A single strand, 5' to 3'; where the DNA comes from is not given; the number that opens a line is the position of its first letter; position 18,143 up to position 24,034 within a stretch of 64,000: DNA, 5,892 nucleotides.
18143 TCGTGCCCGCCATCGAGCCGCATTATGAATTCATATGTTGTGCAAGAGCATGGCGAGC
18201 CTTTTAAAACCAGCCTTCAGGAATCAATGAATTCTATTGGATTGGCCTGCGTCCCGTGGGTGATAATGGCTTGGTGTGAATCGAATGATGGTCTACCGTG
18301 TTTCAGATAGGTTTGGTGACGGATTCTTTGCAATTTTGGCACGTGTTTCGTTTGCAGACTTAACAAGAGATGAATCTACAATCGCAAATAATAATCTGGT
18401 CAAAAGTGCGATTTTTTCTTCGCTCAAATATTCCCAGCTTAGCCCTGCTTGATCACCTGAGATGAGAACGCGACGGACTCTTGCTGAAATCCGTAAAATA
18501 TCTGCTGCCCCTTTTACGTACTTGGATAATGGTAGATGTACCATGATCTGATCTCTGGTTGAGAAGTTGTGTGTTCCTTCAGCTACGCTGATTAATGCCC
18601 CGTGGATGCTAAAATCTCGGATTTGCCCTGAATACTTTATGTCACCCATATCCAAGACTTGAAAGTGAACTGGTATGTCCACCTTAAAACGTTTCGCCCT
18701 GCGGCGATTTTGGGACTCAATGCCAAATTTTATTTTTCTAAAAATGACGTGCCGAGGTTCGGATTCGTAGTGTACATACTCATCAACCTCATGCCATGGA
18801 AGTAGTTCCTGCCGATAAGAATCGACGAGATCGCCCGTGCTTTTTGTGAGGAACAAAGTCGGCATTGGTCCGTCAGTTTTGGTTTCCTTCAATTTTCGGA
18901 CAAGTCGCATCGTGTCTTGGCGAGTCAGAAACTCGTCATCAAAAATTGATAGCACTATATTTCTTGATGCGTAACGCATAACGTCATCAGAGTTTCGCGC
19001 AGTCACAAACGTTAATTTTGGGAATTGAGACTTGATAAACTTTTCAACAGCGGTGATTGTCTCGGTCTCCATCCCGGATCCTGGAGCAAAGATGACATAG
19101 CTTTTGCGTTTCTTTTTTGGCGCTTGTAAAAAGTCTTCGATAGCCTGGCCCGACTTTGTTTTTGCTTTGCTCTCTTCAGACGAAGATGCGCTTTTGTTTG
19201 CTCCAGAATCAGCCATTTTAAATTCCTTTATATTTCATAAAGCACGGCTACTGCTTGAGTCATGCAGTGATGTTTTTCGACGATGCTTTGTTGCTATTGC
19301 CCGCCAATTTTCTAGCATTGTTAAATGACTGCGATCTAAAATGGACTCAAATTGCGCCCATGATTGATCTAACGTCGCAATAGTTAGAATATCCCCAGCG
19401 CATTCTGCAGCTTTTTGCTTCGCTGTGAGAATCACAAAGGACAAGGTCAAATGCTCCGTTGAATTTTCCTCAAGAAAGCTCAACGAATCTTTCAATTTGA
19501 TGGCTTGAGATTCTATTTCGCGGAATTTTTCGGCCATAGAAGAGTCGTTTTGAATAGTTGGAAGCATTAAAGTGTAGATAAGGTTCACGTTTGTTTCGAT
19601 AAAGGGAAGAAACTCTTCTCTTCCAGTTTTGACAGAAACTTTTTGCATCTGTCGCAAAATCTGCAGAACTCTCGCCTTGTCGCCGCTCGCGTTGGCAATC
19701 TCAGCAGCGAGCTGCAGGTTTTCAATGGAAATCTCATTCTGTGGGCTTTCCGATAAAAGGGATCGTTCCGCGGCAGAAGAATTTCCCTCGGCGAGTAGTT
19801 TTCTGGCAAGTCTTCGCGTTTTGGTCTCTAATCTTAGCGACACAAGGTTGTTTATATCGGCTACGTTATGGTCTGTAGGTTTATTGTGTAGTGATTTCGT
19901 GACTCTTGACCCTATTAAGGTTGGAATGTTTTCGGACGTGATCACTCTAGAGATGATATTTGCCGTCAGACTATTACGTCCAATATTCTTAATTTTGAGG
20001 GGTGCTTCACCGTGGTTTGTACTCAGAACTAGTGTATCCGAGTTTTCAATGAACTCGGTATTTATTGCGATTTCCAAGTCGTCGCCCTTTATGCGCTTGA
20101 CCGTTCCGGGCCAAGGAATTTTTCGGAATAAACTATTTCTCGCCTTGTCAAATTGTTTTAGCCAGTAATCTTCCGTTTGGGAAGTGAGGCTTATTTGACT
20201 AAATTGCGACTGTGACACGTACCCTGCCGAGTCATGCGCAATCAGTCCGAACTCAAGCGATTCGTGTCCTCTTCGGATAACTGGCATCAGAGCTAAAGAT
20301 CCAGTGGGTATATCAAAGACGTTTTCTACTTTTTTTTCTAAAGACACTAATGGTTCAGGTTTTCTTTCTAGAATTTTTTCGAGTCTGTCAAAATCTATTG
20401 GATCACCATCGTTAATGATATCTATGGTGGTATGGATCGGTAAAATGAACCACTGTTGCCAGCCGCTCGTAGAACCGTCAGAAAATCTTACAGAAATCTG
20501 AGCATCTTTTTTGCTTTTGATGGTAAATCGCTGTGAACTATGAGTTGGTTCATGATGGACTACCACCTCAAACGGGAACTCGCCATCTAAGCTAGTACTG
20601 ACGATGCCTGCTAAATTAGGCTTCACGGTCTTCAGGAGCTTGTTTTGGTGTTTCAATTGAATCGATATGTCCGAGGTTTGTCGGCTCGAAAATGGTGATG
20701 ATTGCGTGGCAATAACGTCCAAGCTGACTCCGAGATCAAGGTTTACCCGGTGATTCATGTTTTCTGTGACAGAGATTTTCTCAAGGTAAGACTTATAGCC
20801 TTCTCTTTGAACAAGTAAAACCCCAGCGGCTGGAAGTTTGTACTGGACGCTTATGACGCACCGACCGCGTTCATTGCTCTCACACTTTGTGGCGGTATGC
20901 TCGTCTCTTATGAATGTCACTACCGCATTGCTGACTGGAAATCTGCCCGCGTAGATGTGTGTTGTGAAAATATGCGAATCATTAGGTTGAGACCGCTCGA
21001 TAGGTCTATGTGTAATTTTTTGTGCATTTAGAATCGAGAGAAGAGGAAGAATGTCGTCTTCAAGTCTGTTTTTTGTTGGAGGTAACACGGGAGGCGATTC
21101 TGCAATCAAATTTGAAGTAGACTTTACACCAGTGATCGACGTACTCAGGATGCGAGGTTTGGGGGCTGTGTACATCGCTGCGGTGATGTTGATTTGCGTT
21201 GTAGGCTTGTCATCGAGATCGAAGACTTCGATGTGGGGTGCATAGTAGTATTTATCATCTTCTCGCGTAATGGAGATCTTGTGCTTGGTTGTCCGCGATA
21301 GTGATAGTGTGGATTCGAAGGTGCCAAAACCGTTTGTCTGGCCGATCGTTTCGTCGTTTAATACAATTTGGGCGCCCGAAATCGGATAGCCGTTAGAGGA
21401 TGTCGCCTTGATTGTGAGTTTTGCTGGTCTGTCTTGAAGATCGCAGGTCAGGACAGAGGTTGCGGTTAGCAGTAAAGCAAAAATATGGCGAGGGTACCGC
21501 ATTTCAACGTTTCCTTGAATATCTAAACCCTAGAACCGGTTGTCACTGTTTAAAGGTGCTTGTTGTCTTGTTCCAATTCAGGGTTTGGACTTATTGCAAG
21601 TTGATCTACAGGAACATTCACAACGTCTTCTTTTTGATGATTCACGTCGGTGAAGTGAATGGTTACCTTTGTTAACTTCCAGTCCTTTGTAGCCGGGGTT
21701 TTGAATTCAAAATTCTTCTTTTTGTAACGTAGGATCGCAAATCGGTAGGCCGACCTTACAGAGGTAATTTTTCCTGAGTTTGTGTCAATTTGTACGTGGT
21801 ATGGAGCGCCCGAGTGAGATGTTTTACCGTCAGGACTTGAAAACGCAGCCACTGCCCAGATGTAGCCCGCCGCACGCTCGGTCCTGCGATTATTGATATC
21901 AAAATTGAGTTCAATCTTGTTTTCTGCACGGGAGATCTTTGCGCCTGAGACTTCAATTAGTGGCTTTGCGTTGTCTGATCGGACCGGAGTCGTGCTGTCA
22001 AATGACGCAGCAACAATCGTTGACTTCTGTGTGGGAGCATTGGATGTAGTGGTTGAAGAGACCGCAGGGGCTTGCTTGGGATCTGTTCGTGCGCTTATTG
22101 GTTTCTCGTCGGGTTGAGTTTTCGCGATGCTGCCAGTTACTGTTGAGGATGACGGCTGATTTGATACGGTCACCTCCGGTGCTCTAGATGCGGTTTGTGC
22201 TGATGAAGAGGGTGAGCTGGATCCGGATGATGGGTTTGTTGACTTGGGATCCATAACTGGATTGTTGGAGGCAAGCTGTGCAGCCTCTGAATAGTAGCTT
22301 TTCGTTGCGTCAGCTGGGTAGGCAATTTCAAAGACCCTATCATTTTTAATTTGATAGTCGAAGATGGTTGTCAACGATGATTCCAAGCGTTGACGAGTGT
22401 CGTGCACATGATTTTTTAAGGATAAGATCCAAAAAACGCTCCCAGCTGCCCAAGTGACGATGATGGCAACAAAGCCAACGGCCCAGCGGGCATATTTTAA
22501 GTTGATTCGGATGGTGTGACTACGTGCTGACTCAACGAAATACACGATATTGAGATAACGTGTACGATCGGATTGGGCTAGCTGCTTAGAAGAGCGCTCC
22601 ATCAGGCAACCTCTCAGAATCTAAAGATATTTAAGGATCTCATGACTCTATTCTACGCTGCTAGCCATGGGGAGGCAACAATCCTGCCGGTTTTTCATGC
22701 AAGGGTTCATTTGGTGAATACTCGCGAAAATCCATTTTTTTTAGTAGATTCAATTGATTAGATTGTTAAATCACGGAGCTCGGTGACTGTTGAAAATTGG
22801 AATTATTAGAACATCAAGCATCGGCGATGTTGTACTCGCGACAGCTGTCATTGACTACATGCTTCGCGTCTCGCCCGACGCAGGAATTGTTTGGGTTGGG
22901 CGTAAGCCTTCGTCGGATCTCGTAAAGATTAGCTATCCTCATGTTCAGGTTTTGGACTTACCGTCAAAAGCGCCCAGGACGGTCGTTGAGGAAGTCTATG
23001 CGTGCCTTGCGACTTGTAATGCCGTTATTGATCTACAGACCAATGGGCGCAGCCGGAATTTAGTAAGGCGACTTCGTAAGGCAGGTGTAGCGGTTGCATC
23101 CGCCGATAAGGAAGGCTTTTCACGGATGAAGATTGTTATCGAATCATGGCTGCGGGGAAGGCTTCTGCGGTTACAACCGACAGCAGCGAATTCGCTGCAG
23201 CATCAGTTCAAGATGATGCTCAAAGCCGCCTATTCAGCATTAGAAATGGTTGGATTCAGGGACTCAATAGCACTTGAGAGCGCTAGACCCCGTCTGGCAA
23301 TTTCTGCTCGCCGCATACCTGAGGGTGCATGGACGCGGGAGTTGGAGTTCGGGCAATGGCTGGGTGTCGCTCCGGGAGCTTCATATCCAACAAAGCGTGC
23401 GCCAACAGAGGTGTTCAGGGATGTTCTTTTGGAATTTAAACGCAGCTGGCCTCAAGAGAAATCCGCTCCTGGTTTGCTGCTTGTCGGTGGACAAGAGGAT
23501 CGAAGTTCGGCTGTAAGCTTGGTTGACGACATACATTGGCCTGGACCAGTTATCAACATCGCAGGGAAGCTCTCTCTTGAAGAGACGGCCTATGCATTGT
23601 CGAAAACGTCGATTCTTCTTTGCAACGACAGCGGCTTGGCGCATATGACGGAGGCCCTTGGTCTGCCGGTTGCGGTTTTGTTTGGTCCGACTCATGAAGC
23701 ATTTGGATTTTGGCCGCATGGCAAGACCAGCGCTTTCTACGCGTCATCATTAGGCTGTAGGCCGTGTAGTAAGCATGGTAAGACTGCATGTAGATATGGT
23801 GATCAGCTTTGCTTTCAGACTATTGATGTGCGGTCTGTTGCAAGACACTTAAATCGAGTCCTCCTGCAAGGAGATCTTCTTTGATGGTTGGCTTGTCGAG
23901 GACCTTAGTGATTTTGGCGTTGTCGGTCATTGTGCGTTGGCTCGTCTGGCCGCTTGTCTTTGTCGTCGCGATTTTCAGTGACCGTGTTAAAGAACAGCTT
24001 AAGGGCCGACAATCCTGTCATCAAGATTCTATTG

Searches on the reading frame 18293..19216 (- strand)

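Call 10: search_protein_families(library=pfam, proteins=[window:18293-19216:-], max_evalue=0.01)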
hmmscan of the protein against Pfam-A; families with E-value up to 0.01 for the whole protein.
window:18293-19216:- (307 aa): 1 family
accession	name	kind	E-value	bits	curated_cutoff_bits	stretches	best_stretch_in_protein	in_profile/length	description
PF07238.19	PilZ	-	9.5e-11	42.4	22.5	1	170-278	1-102/102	PilZ domain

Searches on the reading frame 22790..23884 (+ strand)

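Call 59: search_protein_families(library=pfam, proteins=[window:22790-23884:+], max_evalue=0.001)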
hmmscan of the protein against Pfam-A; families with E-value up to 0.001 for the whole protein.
window:22790-23884:+ (364 aa): 1 family
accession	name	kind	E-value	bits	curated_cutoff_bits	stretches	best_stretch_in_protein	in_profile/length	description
PF01075.23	Glyco_transf_9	-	2.2e-16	60.4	22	1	189-332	106-242/247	Glycosyltransferase family 9 (heptosyltransferase)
